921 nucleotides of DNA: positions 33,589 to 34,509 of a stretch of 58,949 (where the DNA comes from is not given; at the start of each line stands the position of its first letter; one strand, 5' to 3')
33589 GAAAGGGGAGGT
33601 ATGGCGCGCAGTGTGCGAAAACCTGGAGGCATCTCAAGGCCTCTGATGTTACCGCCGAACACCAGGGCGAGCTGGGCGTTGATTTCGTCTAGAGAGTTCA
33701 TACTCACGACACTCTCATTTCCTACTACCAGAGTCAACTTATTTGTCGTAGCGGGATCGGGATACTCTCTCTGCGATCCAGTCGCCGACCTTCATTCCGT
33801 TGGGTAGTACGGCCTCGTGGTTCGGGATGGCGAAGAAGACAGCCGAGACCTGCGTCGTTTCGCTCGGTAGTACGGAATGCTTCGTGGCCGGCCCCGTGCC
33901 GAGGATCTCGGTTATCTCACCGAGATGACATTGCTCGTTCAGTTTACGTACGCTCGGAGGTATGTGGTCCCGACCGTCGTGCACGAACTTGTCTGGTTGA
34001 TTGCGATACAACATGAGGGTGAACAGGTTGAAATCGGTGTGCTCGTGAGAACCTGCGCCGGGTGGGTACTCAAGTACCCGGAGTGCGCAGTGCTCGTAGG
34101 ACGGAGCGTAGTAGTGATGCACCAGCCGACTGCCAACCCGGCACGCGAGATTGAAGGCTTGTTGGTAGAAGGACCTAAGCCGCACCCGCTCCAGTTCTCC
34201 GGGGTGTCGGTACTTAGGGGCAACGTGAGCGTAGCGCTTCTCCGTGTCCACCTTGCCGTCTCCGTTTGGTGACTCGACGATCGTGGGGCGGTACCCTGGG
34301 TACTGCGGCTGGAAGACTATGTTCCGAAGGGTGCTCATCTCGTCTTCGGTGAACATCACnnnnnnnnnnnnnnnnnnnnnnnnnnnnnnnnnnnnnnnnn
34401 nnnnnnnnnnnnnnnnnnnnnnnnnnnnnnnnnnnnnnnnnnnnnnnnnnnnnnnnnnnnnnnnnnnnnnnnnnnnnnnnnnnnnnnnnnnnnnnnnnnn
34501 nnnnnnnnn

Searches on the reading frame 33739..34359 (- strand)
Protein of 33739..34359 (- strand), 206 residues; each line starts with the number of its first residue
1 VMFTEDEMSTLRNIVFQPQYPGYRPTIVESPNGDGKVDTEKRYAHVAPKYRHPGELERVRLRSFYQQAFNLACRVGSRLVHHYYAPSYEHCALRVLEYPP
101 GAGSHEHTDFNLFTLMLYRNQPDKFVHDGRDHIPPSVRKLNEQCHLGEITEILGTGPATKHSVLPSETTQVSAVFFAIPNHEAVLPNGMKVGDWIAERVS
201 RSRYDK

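Call 9: search_protein_families(library=pfam, proteins=[window:33739-34359:-], max_evalue=0.01)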
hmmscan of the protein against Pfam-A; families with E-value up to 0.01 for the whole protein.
window:33739-34359:- (206 aa): 1 family
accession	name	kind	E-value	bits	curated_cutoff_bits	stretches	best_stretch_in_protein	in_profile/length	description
PF03171.26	2OG-FeII_Oxy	-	0.00015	22.5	23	1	92-177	4-99/101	2OG-Fe(II) oxygenase superfamily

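Call 11: search_protein_families(library=phrogs, proteins=[window:33739-34359:-], max_evalue=0.01)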
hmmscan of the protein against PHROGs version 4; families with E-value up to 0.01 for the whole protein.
window:33739-34359:- (206 aa): 1 family
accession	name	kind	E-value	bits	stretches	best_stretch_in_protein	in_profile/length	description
phrog_30382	-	unknown function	0.00074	20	0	22-79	67-123/279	-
